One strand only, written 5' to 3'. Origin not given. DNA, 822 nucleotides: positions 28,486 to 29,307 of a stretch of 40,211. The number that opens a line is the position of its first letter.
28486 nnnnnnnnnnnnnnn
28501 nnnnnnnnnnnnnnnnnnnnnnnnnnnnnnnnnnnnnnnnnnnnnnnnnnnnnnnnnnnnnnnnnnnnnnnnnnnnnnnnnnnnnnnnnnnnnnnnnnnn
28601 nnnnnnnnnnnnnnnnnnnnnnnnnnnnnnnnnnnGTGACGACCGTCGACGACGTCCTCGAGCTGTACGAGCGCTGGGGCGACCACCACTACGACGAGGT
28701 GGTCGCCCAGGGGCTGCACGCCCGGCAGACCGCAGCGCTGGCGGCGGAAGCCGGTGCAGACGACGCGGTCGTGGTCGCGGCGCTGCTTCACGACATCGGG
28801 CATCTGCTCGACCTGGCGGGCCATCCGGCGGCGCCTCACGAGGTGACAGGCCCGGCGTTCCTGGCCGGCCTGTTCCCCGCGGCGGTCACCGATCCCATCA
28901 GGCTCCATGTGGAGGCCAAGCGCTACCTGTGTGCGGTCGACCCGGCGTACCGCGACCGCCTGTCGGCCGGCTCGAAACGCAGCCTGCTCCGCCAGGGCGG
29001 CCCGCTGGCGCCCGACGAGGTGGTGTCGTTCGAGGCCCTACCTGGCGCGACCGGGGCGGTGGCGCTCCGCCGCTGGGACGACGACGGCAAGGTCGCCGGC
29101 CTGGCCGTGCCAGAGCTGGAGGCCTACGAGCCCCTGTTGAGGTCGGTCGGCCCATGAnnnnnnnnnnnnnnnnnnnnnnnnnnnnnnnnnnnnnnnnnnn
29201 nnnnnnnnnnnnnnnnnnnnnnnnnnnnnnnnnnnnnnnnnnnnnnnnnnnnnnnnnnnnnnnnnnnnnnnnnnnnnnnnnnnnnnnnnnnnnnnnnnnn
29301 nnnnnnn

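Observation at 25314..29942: PhnY*/PhnZ-type oxidative C-P cleavage pair in an atypical five-gene module with an HxlR-SCP2 regulator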

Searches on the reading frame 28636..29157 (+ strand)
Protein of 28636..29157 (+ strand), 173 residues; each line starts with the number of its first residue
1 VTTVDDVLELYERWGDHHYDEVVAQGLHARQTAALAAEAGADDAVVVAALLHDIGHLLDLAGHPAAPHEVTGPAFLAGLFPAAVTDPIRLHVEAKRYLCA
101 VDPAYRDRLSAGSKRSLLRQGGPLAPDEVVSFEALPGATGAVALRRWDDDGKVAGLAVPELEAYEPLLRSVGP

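Call 3: search_protein_families(library=pfam, proteins=[window:28636-29157:+], max_evalue=0.01)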
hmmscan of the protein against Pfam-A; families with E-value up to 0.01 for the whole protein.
window:28636-29157:+ (173 aa): 1 family
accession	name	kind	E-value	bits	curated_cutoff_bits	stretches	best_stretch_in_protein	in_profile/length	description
PF01966.28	HD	-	0.00022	21.9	22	1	28-58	4-40/116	HD domain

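Call 4: search_protein_families(library=ncbifam, proteins=[window:28636-29157:+], max_evalue=0.01)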
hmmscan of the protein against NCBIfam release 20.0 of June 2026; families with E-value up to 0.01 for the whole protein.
window:28636-29157:+ (173 aa): 5 families
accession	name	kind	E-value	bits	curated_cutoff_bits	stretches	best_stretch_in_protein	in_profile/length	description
TIGR03276.1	Phn-HD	hypoth_equivalog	9.4e-57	191.4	214.6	1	2-168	2-175/179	phosphonate degradation HD-domain oxygenase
NF052439.1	HMPDioxPhnZ1GIM8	equivalog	2e-45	154.7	300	1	3-166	22-192/199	hydroxymethylphosphonate dioxygenase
NF049941.1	HyMthAminphonOxyTmpB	equivalog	3.1e-40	137.9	300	1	3-170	7-181/188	(R)-1-hydroxy-2-trimethylaminoethylphosphonate oxygenase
TIGR00277.1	HDIG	domain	0.0012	18.7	27.6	1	29-61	13-46/84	HDIG domain-containing metalloprotein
TIGR02578.2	cas_TM1811_Csm1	equivalog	0.0057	15.4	170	1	44-116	3-82/753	type III-A CRISPR-associated protein Cas10/Csm1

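Call 11: find_homologous_proteins(query=window:28636-29157:+)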
Query window:28636-29157:+ (173 aa): 5990 proteins with E <= 0.001 among 7761 candidates; the best 120 are listed.
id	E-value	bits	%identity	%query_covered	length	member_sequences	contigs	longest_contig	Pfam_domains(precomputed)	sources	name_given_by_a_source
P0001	1.0e-95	336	91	99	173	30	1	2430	-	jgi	jgi:predicted HD phosphohydrolase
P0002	1.2e-95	336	92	99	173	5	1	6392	-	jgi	jgi:predicted HD phosphohydrolase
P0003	1.3e-92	326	89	99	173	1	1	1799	-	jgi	jgi:gamma-butyrobetaine dioxygenase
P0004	1.4e-91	323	88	99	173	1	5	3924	-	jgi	jgi:predicted HD phosphohydrolase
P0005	4.7e-86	305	84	99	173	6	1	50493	-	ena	-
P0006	6.8e-71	256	74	99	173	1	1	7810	-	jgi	jgi:gamma-butyrobetaine dioxygenase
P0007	6.8e-69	249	73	99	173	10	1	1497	-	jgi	jgi:[1-hydroxy-2-(trimethylamino)ethyl]phosphonate dioxygenase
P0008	7.4e-67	242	72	99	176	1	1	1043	-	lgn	-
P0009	1.4e-66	242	70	99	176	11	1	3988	-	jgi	jgi:predicted HD phosphohydrolase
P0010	1.5e-66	241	72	99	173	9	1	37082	-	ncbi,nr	ncbi:MAG TPA: hypothetical protein VFM27_09470 [Acidimicrobiales bacterium]|nr:hypothetical protein 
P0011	3.8e-66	240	71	99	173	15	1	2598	-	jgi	-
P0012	4.5e-66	240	67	99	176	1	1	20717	-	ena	-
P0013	5.6e-66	240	70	99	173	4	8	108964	-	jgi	-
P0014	6.1e-66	239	72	98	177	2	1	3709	-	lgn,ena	-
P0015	3.5e-65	237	71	98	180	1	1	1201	-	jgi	jgi:predicted HD phosphohydrolase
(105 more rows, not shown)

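Call 13: search_solved_structures(query=window:28636-29154:+, max_evalue=0.01, show_alignments=3)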
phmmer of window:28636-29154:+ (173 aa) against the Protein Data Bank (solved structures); distinct sequences matched with E-value up to 0.01: 4.
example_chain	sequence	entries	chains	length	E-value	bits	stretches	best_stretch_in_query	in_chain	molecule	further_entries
6npa_A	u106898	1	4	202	5e-29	104.5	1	9-169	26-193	TmpB, (R)-1-hydroxy-2-trimethylaminoethylphosphonate oxygenase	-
4mlm_A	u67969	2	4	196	1.4e-21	80.2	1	7-168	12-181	Predicted HD phosphohydrolase PhnZ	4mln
4n71_A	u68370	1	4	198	1.5e-21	80.2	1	7-168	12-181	Predicted HD phosphohydrolase PhnZ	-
4n6w_A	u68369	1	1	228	2.2e-21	79.6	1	7-168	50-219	Predicted HD phosphohydrolase PhnZ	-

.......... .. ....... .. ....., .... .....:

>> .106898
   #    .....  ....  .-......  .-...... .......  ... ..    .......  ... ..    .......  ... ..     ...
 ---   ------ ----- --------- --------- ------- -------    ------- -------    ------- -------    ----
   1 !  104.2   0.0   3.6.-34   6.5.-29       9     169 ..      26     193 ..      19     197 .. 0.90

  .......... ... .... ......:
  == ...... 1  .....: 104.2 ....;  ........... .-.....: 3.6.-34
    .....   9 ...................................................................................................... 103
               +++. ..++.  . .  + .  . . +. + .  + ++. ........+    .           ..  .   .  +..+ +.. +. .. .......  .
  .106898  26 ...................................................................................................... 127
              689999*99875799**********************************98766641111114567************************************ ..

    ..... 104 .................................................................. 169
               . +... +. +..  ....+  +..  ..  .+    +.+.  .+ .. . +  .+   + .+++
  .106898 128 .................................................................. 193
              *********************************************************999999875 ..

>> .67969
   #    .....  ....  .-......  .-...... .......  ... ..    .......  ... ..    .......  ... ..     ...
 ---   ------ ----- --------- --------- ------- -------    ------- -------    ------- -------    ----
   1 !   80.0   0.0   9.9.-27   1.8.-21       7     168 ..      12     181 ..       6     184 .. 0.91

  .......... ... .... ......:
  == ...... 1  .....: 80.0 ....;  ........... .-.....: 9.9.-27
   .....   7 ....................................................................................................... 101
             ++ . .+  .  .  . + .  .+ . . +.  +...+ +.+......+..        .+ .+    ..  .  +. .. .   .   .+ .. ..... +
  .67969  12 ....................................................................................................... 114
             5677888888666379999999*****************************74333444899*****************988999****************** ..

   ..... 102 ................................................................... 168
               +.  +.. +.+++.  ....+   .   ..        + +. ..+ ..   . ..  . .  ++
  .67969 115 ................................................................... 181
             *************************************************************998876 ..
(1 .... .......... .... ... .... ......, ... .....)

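Call 15: find_related_loci(query=A1, collection=genome_contigs, flank=8000)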
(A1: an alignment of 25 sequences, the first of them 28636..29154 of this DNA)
Query A1 (173 aa) in genome_contigs; peptide patterns used: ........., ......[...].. (x = any residue, [..] = any of these).
600 stretches matched a pattern (row limit reached: there are more); 147 encode a relative of the query (tblastn E <= 1e-3); the best 80 are kept; 80 distinct loci.
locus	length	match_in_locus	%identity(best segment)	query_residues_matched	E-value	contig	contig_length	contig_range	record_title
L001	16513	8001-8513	70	1-171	2e-63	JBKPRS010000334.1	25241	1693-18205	MAG: Actinomycetota bacterium isolate GS_EKS_MAG_00043 GS_EKS_000000325306, whole genome shotgun sequence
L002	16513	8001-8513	67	1-171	6e-59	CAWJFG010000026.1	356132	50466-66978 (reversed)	MAG: uncultured Acidimicrobiales bacterium isolate MFD04850.bin.1.220 genome assembly, contig: contig_43920, whole genom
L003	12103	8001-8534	51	3-172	4e-47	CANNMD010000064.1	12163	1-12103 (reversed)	MAG: Acidimicrobiaceae bacterium isolate ZH-Jul18-164 genome assembly, contig: ZH-Jul18-C5241, whole genome shotgun sequ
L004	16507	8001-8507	50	3-164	1e-44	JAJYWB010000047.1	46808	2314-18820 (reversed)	MAG: Planctomycetota bacterium isolate FK2.bin68 NODE_822_length_46808_cov_3.750819, whole genome shotgun sequence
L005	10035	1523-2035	53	1-164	1e-43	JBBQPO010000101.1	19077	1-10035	MAG: Chthonomonadales bacterium isolate Co_metawrap_1510 Cmw_1510_k141_13989222_length_19077_cov_7.9985, whole genome sh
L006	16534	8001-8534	48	1-171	7e-43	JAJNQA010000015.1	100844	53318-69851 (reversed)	MAG: Heliomicrobium sp. isolate MAG_31 k141_241061, whole genome shotgun sequence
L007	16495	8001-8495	49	2-164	5e-42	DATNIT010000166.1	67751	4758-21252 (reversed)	MAG TPA_asm: Stellaceae bacterium isolate SMAG_U11380 k141_331284, whole genome shotgun sequence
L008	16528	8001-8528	49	2-171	5e-42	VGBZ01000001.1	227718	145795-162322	MAG: Actinomycetota bacterium isolate K_Offshore_80m_m1_195 K_Offshore_80m_m1_195_Ga0194132_10000030, whole genome shotg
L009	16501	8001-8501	50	4-168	7e-41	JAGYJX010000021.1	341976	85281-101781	MAG: Rhodospirillaceae bacterium isolate M30B52 contig_2533, whole genome shotgun sequence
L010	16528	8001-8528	47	2-170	4e-41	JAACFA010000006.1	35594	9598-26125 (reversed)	MAG: Gammaproteobacteria bacterium isolate bin.4 scaffold_525, whole genome shotgun sequence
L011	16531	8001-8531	44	2-171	1e-40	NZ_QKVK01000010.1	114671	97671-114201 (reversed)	Aestuariivirga litoralis strain KCTC 52945 M10001_Contig10, whole genome shotgun sequence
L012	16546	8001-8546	46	1-171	5e-40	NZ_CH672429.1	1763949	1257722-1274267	Marinomonas sp. MED121 scf_1099517007713, whole genome shotgun sequence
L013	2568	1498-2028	49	1-170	1e-39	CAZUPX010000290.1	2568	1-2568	MAG TPA_asm: uncultured Planctomycetaceae bacterium isolate binchicken_co165_115 genome assembly, contig: k141_145328, w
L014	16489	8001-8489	48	4-164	2e-39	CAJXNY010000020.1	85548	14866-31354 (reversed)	MAG TPA_asm: uncultured Oceanospirillaceae bacterium isolate SRR3933262_bin.5_MetaBAT_v2.12.1_MAG genome assembly, conti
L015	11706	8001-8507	47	7-169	6e-39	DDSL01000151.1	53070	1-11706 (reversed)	MAG TPA_asm: Chthonomonas sp. UBA2391 UBA2391_contig_9696, whole genome shotgun sequence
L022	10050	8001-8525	48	1-168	3e-38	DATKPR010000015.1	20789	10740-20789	MAG TPA_asm: Steroidobacteraceae bacterium isolate SMAG_U14796 k141_13608, whole genome shotgun sequence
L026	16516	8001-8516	47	4-168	1e-37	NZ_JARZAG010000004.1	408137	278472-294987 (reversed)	Kitasatospora sp. GAS204B Ga0573039_04, whole genome shotgun sequence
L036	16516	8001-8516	47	4-168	8e-36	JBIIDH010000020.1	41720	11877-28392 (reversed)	MAG: Ilumatobacteraceae bacterium isolate ME2000-08-17pf_3300042335_group1_bin16 Rohwer_bin98_scaffold_382_c1, whole gen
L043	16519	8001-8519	49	9-170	3e-35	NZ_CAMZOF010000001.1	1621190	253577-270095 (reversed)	Pelagibius sp. Alg239-R121 NODE_1_length_1621190_cov_81.5469, whole genome shotgun sequence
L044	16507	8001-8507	46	3-164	4e-35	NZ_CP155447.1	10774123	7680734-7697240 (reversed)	Singulisphaera sp. Ch08 chromosome, complete genome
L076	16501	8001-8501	47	11-171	9e-33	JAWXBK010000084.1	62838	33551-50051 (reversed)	MAG: Rhodospirillaceae bacterium isolate MP6IB1.145 k99_884452, whole genome shotgun sequence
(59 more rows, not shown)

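Call 17: find_encoding_contigs(protein=P0005, flank=8000, max_places=3)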
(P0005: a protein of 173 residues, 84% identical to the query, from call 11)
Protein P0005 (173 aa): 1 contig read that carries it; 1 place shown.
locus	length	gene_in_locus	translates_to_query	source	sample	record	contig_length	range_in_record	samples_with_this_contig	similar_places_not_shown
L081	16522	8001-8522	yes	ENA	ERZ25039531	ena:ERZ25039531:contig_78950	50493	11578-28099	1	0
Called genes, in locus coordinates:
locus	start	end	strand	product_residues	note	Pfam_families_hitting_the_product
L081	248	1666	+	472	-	PF03551:PadR, PF10400:Vir_act_alpha_C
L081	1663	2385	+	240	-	PF00005:ABC_tran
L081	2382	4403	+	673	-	PF12704:MacB_PCD (weak), PF02687:FtsX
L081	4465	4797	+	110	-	-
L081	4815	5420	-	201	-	PF00440:TetR_N, PF16859:TetR_C_11, PF13977:TetR_C_6 (weak), PF16925:TetR_C_13 (weak)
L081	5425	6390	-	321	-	PF07690:MFS_1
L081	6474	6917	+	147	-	-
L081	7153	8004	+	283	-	PF05721:PhyH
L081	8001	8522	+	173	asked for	-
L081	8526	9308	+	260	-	PF03372:Exo_endo_phos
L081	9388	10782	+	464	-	-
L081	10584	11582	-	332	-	PF00107:ADH_zinc_N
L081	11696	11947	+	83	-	-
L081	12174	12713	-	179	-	PF01243:PNPOx_N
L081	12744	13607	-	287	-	PF00903:Glyoxalase, PF18029:Glyoxalase_6 (weak), PF22677:Ble-like_N (faint), PF00903:Glyoxalase, PF18029:Glyoxalase_6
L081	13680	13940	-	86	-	PF05437:AzlD (weak)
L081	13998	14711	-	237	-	PF03591:AzlC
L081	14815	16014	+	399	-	PF00486:Trans_reg_C, PF00561:Abhydrolase_1, PF12146:Hydrolase_4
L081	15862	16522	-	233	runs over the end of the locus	-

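Call 18: find_encoding_contigs(protein=P0010, flank=8000, max_places=3)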
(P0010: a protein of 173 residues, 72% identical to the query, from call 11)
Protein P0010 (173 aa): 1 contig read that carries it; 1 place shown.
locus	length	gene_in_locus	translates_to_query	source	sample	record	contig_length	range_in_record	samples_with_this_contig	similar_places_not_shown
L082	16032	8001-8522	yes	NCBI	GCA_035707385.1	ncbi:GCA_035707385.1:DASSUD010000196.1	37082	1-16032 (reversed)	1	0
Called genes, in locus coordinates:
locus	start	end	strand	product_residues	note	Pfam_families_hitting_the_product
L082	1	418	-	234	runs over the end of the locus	PF13489:Methyltransf_23, PF01135:PCMT (faint), PF01209:Ubie_methyltran (weak), PF01728:FtsJ (weak), PF13847:Methyltransf_31, PF08241:Methyltransf_11, PF08242:Methyltransf_12, PF13649:Methyltransf_25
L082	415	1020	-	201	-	PF00440:TetR_N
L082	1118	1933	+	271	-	PF00487:FA_desaturase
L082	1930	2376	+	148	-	PF13761:DUF4166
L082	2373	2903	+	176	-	-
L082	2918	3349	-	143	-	PF01381:HTH_3, PF13560:HTH_31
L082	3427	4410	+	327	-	PF01370:Epimerase, PF04321:RmlD_sub_bind, PF13460:NAD_binding_10 (weak), PF16363:GDP_Man_Dehyd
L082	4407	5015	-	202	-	PF00440:TetR_N, PF13977:TetR_C_6 (weak)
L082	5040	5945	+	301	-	PF00561:Abhydrolase_1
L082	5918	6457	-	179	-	PF01243:PNPOx_N, PF12900:Pyridox_ox_2 (weak)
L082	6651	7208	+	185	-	PF13302:Acetyltransf_3, PF13523:Acetyltransf_8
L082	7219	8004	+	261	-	PF05721:PhyH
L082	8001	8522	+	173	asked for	-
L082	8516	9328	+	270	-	PF03372:Exo_endo_phos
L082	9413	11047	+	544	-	PF01435:Peptidase_M48 (faint)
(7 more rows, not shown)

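Call 19: find_encoding_contigs(protein=P0013, flank=8000, max_places=3)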
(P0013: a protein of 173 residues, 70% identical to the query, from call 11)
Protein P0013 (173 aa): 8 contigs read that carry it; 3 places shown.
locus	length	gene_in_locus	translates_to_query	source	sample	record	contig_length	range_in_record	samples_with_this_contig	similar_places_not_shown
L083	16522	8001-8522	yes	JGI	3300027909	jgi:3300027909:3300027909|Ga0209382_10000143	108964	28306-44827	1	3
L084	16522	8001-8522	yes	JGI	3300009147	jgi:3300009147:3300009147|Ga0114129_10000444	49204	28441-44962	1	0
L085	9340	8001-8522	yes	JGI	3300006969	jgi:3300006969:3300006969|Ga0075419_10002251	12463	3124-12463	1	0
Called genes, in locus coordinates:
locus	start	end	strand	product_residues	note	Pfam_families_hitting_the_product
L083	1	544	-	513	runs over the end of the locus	PF13424:TPR_12 (faint), PF00196:GerE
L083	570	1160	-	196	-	PF00440:TetR_N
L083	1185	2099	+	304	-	PF00561:Abhydrolase_1, PF12697:Abhydrolase_6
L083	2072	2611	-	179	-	PF01243:PNPOx_N, PF12900:Pyridox_ox_2 (weak)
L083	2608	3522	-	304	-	PF04542:Sigma70_r2, PF08281:Sigma70_r4_2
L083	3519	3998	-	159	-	-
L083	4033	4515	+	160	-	PF13302:Acetyltransf_3, PF13523:Acetyltransf_8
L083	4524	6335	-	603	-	PF00999:Na_H_Exchanger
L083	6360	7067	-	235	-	PF00497:SBP_bac_3, PF10613:Lig_chan-Glu_bd (weak)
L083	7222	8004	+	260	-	PF05721:PhyH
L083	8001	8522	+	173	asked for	-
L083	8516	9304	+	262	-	PF03372:Exo_endo_phos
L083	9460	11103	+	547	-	-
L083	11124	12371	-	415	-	PF04542:Sigma70_r2, PF08281:Sigma70_r4_2, PF20239:DUF6596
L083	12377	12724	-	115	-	PF03795:YCII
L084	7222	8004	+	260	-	PF05721:PhyH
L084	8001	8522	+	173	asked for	-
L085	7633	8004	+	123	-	PF05721:PhyH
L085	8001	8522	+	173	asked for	-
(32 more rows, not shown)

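Call 21: find_encoding_contigs(protein=P0002, flank=8000, max_places=3)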
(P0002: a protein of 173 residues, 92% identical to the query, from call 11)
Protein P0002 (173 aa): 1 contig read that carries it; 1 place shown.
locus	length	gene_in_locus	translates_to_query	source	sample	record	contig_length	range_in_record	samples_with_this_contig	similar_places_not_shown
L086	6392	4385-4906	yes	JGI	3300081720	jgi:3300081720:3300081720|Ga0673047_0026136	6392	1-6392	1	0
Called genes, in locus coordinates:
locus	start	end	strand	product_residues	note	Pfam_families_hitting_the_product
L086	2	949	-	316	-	?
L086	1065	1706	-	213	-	PF01638:HxlR, PF14864:Alkyl_sulf_C (weak)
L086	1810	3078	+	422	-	PF07690:MFS_1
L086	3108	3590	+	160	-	-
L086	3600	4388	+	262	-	PF05721:PhyH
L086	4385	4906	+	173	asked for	-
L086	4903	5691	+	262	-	PF03372:Exo_endo_phos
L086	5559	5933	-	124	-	-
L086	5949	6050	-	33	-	-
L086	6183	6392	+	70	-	?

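Call 40: search_protein_families(library=pfam, proteins=[L003:3566-4597:+, L003:4594-5721:-, L003:5493-7178:-, L003:8565-9011:+, L003:9046-10176:-, L008:3380-4897:+, L008:5287-5991:+, L008:5997-7136:+, L008:8410-9480:-, L008:9300-12830:+], max_evalue=0.001)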
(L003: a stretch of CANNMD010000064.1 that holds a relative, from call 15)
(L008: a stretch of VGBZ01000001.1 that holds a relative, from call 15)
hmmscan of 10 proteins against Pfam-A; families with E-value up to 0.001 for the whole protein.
L003:3566-4597:+ (343 aa): 3 families
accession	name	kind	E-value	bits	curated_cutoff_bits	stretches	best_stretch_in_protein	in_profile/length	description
PF07859.19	Abhydrolase_3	-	4e-35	121.9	25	1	102-318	1-207/210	alpha/beta hydrolase fold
PF20434.5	BD-FAE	-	2.7e-14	53.6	26.8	1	90-202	3-111/215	BD-FAE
PF00135.34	COesterase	-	1e-09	38.4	27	1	88-194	88-197/515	Carboxylesterase family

L003:4594-5721:- (375 aa): 1 family
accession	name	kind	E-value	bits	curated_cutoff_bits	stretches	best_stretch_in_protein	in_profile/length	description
PF01226.23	Form_Nir_trans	-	7.3e-77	258.4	34.6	1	103-363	2-240/240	Formate/nitrite transporter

L003:5493-7178:- (561 aa): 0 families

L003:8565-9011:+ (148 aa): 0 families

L003:9046-10176:- (376 aa): 10 families
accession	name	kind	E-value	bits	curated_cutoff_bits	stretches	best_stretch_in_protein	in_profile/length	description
PF00561.26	Abhydrolase_1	-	2.5e-08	34.3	25.8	1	136-261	1-112/245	alpha/beta hydrolase fold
PF02230.22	Abhydrolase_2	-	2.7e-08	34.4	23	1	135-285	14-175/217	Phospholipase/Carboxylesterase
PF10503.15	Esterase_PHB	-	6e-07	29.4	23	1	134-293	15-168/219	Esterase PHB depolymerase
PF00326.27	Peptidase_S9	-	7.7e-06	26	22.6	1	162-253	11-98/213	Prolyl oligopeptidase family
PF00756.26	Esterase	-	1.8e-05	25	22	1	120-308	9-171/251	Putative esterase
PF07859.19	Abhydrolase_3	-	2e-05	24.9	25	1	195-248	47-104/210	alpha/beta hydrolase fold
PF12146.15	Hydrolase_4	-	3e-05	23.9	27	1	194-255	56-112/239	Serine aminopeptidase, S33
PF07224.18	Chlorophyllase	-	0.00019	20.8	26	1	113-252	23-149/301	Chlorophyllase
PF12697.13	Abhydrolase_6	-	0.00035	21.7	26.3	1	138-249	1-93/217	Alpha/beta hydrolase family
PF01738.24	DLH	-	0.00072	19.6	21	1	200-283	81-160/217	Dienelactone hydrolase family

L008:3380-4897:+ (505 aa): 0 families

L008:5287-5991:+ (234 aa): 3 families
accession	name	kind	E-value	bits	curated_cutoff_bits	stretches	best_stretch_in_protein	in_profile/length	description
PF12840.13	HTH_20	-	1.1e-08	35.4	27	1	21-69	2-49/51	Helix-turn-helix domain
PF18546.6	MetOD1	-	2.7e-06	27.9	23.8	1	152-229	61-138/142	Methanogen output domain 1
PF16365.12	EutK_C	-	1.2e-05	25.7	27.5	1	34-68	10-44/52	Ethanolamine utilization protein EutK C-terminus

L008:5997-7136:+ (379 aa): 1 family
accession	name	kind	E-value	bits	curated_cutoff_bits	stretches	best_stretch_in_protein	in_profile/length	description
PF00266.25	Aminotran_5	-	8.5e-61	206.4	21.5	1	8-363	1-371/371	Aminotransferase class-V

L008:8410-9480:- (356 aa): 0 families

L008:9300-12830:+ (1176 aa): 6 families
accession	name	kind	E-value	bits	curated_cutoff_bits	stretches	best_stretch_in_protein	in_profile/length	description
PF13517.12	FG-GAP_3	-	8.3e-20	71.6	26.9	1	785-869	1-61/61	FG-GAP-like repeat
PF01839.29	FG-GAP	-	4.4e-12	46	22.1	0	944-967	4-26/37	FG-GAP repeat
PF25292.1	Beta-prop_CGLA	-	1.4e-08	35.1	26.8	0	653-683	36-66/316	Lambda-carrageenase beta-propeller domain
PF00082.27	Peptidase_S8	-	1.5e-07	31.5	21.8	1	121-398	2-182/288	Subtilase family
PF14783.12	BBS2_Mid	-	2.5e-06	28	27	0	783-810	4-31/108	Ciliary BBSome complex subunit 2, middle region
PF15907.11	Itfg2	-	2.7e-06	27.3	27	0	722-808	22-105/330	Integrin-alpha FG-GAP repeat-containing protein 2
